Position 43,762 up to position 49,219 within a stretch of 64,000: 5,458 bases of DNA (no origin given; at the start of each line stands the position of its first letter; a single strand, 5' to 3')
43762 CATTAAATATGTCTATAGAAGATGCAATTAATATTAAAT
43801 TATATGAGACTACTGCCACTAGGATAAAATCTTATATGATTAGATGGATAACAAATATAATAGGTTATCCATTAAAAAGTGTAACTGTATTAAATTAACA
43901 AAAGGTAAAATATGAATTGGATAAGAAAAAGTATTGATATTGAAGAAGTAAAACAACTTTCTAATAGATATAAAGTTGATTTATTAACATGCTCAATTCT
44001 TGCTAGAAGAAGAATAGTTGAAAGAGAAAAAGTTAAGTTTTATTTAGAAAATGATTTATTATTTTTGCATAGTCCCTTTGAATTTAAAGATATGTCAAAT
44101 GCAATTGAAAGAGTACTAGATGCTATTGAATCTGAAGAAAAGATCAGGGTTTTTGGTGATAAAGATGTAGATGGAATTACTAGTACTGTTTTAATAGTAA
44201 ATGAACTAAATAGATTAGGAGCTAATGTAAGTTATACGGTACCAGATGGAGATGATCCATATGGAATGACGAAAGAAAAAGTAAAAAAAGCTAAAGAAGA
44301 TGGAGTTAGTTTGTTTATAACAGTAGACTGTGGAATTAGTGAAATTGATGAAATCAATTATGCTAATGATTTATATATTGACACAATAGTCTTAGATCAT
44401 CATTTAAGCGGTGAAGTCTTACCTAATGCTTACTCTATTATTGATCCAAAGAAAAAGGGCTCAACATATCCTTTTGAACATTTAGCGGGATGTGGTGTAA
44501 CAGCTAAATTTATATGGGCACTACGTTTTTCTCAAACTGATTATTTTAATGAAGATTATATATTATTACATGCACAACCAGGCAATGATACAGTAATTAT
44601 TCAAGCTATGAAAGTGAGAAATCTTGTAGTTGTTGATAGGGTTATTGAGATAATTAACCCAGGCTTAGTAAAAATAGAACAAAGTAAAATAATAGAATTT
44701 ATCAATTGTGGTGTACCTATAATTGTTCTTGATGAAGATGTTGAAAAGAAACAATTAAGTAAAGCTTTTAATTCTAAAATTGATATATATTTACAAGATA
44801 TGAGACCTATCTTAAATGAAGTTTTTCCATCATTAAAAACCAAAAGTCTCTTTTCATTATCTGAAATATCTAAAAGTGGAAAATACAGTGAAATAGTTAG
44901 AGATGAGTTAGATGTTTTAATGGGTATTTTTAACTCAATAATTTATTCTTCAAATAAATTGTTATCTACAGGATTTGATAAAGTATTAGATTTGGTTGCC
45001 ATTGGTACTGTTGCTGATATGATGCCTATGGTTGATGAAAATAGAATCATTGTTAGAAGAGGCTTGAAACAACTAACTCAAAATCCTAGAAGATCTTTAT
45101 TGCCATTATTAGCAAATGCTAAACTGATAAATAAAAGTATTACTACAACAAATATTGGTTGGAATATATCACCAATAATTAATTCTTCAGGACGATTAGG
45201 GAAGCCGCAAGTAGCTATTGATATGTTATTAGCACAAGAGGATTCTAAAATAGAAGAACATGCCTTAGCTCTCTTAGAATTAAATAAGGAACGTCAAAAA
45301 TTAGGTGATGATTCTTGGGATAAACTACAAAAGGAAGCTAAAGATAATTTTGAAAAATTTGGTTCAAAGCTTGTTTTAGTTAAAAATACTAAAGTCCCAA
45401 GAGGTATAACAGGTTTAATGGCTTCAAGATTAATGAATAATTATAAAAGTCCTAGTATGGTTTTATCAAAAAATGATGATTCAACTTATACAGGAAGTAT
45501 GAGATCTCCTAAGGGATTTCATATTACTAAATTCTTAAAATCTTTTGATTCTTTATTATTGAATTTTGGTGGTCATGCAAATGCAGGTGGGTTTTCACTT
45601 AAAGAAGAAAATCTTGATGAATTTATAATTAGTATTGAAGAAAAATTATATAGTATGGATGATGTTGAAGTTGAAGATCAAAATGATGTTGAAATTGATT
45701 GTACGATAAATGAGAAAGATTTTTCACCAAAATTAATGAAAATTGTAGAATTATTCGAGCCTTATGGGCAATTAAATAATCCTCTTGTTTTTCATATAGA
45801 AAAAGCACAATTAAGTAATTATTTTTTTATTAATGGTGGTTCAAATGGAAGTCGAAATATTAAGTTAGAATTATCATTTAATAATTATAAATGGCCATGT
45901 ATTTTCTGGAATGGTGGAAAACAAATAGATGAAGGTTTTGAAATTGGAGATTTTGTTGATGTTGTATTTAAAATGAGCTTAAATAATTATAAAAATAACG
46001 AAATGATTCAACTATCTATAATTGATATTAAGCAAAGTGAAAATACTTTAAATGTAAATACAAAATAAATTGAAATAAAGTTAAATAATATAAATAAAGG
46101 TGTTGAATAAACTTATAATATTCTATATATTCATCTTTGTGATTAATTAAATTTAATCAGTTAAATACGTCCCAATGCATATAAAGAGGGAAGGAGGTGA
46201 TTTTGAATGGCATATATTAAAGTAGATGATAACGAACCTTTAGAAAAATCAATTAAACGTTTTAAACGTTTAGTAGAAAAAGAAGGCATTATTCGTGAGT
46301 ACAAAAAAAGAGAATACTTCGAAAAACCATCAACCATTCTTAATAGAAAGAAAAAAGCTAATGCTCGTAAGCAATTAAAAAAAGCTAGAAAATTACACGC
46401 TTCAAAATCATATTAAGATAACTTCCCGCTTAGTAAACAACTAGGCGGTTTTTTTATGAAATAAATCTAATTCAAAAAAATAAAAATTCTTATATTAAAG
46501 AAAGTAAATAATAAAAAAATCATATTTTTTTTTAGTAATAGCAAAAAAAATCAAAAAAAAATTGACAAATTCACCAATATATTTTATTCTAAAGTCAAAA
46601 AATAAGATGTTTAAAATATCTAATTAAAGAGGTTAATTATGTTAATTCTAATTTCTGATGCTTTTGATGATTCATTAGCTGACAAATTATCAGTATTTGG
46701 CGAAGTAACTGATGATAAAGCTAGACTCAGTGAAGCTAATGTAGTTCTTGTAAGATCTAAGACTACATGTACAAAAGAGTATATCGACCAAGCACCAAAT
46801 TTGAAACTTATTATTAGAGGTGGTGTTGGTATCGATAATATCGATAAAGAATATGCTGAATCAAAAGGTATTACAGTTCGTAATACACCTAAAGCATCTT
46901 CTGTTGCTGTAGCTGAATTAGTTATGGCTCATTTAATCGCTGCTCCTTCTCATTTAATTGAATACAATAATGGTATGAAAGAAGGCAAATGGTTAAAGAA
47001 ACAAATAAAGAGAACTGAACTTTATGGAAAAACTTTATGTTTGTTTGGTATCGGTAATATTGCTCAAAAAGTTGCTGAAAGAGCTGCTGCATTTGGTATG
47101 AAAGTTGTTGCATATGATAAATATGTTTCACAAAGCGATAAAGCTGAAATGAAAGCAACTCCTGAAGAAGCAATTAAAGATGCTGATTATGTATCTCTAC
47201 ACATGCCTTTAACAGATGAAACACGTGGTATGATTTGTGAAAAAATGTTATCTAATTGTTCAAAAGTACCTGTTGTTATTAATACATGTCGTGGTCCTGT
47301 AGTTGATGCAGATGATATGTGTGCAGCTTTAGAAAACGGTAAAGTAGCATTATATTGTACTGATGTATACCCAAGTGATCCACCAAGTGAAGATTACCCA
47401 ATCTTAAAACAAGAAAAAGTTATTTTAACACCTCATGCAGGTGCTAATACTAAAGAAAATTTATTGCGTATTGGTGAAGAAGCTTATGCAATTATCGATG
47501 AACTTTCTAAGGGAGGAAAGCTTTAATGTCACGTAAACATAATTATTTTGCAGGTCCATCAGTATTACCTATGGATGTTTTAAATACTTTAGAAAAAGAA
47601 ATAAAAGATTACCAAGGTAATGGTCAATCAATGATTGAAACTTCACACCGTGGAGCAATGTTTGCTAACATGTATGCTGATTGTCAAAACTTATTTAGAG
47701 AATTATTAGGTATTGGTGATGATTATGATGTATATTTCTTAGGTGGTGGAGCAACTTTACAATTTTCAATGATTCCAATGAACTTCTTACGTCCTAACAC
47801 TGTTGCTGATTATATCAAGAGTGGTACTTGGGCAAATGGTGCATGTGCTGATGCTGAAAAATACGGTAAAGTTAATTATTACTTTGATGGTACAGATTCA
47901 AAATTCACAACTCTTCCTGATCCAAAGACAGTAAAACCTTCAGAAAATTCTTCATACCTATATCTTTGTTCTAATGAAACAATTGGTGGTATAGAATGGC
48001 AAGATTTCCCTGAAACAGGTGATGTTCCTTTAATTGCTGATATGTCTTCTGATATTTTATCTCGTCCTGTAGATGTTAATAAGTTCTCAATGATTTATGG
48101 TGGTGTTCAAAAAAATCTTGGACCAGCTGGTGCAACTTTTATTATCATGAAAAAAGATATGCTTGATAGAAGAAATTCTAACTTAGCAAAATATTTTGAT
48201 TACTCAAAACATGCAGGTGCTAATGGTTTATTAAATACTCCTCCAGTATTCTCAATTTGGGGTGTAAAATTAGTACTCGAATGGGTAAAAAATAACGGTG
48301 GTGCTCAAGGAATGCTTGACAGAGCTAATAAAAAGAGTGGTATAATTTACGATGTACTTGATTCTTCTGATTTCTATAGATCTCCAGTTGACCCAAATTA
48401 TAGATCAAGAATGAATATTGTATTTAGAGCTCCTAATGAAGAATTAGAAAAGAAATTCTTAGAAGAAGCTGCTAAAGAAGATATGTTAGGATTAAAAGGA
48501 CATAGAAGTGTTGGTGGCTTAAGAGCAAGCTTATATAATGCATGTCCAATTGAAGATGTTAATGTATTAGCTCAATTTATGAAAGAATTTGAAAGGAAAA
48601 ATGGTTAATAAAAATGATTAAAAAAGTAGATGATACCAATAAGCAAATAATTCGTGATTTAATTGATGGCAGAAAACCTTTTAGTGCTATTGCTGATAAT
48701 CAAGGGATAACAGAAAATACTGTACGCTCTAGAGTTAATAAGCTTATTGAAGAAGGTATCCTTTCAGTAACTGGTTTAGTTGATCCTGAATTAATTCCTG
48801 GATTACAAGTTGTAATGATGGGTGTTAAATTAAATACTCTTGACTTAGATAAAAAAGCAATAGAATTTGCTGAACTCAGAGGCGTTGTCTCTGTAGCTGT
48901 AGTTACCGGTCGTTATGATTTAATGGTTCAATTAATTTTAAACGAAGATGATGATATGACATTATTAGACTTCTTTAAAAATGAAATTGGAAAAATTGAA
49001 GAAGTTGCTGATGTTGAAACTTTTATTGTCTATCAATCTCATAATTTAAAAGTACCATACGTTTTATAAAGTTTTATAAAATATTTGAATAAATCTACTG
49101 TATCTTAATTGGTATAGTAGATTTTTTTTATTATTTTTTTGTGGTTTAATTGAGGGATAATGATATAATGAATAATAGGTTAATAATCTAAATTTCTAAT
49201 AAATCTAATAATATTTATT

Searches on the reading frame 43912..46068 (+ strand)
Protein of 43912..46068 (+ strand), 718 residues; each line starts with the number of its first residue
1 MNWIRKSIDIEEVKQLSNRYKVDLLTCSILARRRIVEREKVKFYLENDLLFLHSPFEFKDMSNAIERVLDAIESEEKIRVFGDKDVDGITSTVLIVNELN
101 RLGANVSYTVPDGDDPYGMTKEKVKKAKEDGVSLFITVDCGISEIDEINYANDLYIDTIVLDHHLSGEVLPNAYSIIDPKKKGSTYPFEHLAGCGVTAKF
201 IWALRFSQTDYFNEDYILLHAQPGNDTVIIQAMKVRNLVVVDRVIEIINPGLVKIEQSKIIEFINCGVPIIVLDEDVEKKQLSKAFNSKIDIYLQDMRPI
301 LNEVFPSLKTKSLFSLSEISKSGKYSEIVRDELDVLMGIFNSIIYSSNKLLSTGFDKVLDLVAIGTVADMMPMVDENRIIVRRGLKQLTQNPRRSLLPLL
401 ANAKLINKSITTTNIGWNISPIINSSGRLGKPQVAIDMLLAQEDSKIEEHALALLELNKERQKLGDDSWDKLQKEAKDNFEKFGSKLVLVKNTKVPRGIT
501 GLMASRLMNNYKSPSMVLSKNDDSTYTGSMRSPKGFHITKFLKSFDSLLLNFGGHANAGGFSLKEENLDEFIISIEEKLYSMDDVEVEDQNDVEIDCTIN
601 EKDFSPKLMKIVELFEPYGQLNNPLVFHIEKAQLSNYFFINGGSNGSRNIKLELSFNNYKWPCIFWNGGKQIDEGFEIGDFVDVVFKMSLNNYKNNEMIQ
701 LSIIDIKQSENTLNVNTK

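Call 33: search_protein_families(library=ncbifam, proteins=[window:43912-46068:+], max_evalue=0.00001)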
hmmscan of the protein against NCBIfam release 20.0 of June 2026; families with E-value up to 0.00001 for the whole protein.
window:43912-46068:+ (718 aa): 5 families
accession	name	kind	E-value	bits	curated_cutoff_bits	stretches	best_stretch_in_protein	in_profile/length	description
TIGR00644.1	recJ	equivalog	2e-154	514.9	396.9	1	28-705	7-545/546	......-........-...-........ exonuclease RecJ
NF008290.0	PRK11070.1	equivalog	1.1e-67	228.9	900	2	42-215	38-215/577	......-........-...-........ exonuclease RecJ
NF053576.1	RecJ_archaeal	equivalog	1.2e-19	70.5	360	2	67-183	3-111/452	RecJ family nuclease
NF053575.1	GAN_nuclease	exception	3.3e-10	39.2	850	0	65-198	14-142/467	GINS-associated RecJ family nuclease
NF040701.1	RecJ_Meth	equivalog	1.2e-09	37.5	550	0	75-200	7-126/449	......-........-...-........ exonuclease RecJ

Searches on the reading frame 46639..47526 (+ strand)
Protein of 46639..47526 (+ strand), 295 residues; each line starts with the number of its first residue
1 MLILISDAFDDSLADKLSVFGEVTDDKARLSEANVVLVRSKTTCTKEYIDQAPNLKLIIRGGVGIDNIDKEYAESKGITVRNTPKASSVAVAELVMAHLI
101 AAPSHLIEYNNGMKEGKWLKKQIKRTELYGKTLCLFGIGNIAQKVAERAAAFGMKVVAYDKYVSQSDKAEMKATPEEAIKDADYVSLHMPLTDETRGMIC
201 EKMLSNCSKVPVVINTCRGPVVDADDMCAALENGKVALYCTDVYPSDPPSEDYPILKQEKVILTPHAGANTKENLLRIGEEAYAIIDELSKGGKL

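Call 33: search_protein_families(library=ncbifam, proteins=[window:46639-47526:+], max_evalue=0.00001)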
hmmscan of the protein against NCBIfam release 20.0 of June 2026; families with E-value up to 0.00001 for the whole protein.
window:46639-47526:+ (295 aa): 21 families
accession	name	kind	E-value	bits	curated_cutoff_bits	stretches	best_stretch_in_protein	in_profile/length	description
TIGR01327.1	PGDH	equivalog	4.2e-76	256.8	454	1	28-289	36-300/525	phosphoglycerate dehydrogenase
NF008759.0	PRK11790.1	equivalog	9.8e-52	176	404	1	27-288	49-315/410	phosphoglycerate dehydrogenase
NF009714.1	PRK13243.1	equivalog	1.5e-51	175.7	455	1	22-278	37-301/332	glyoxylate reductase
NF005069.0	PRK06487.1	equivalog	1.8e-47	162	448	1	27-277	43-298/320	2-hydroxyacid dehydrogenase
NF006263.0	PRK08410.1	equivalog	5.7e-46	157.3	389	1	27-288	37-305/311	D-2-hydroxyacid dehydrogenase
NF005387.0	PRK06932.1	equivalog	1.1e-41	142.8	492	1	28-278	40-298/314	2-hydroxyacid dehydrogenase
NF041369.1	Dhydh_Halo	equivalog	1.7e-40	139.1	400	1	7-290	16-295/305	D-2-hydroxyacid dehydrogenase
NF005750.0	PRK07574.1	equivalog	1e-39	136.7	329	1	29-286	87-353/386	NAD-dependent formate dehydrogenase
NF005027.0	PRK06436.1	equivalog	7.9e-39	133.6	261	1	55-280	50-269/303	2-hydroxyacid dehydrogenase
NF011938.0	PRK15409.1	equivalog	1.8e-36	125.8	492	1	25-278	38-297/324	glyoxylate/hydroxypyruvate reductase GhrB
NF001309.0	PRK00257.1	equivalog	1.7e-31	109.6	434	1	12-267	18-255/379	4-phosphoerythronate dehydrogenase PdxB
NF000492.1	vanH_gen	exception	3e-26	92.2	540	1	25-243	34-251/312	D-lactate dehydrogenase VanH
NF006374.0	PRK08605.1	subfamily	5e-26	91.5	356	1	56-281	71-313/332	D-lactate dehydrogenase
NF009127.0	PRK12480.1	equivalog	4.7e-24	85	579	1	55-245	70-262/330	D-lactate dehydrogenase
NF000371.1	vanH_Agroup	exception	3.6e-22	79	700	1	55-244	72-257/322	VanH-A/VanH-Pt family D-lactate dehydrogenase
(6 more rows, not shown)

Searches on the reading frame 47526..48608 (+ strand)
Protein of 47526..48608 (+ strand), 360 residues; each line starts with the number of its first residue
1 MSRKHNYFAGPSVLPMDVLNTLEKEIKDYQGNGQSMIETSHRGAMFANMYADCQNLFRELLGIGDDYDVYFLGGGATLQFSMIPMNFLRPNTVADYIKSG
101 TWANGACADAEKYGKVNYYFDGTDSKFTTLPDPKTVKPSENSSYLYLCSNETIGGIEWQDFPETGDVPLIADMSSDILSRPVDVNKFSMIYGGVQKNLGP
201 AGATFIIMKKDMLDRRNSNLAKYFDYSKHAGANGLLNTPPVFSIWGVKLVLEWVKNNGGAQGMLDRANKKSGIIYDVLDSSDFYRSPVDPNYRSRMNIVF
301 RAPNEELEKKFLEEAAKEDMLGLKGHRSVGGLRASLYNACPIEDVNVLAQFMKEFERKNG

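Call 33: search_protein_families(library=ncbifam, proteins=[window:47526-48608:+], max_evalue=0.00001)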
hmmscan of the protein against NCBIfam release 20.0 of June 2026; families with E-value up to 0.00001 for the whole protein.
window:47526-48608:+ (360 aa): 6 families
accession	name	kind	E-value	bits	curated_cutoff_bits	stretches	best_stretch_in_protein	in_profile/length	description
NF003764.0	PRK05355.1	equivalog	2.1e-138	461.1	253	1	1-359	1-356/357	3-phosphoserine/phosphohydroxythreonine transaminase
TIGR01364.1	serC_1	equivalog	3.7e-136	453.7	443.6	1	5-358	2-357/358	phosphoserine transaminase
NF009112.0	PRK12462.1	equivalog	1.9e-102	342.8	563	1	5-359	7-364/365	phosphoserine transaminase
NF002841.0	PRK03080.1-2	equivalog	3.1e-10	39.6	477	1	35-310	35-321/389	phosphoserine transaminase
TIGR01365.1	serC_2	equivalog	2.4e-08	33.5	448.2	1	36-304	27-306/374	phosphoserine transaminase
TIGR01366.1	serC_3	equivalog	2.5e-08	33.5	401.65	1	9-294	9-294/361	phosphoserine transaminase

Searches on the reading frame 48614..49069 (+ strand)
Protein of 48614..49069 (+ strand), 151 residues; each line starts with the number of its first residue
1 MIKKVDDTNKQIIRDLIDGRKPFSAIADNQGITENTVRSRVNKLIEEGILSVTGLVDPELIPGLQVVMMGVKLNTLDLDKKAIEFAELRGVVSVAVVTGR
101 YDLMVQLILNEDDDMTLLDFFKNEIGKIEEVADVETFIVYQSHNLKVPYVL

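Call 42: search_protein_families(library=ncbifam, proteins=[window:48614-49069:+], max_evalue=1e-8)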
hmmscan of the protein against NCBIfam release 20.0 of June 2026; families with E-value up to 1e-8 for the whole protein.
window:48614-49069:+ (151 aa): 4 families
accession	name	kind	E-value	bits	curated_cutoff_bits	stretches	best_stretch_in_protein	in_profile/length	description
NF040947.1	trans_reg_LysM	equivalog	1.8e-12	47.2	180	1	5-142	1-135/136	HTH-type transcriptional regulator LysM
NF040820.1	trans_reg_LrpA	equivalog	1.2e-11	44.6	250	1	6-139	3-136/141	HTH-type transcriptional regulator LrpA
NF008384.0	PRK11179.1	equivalog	2.1e-11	43.9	227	1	3-142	5-145/153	transcriptional regulator AsnC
NF053758.1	ChrTpTrnRegChrS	equivalog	6.7e-11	42.2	250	1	4-141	11-148/158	chromate efflux transcriptional regulator ChrS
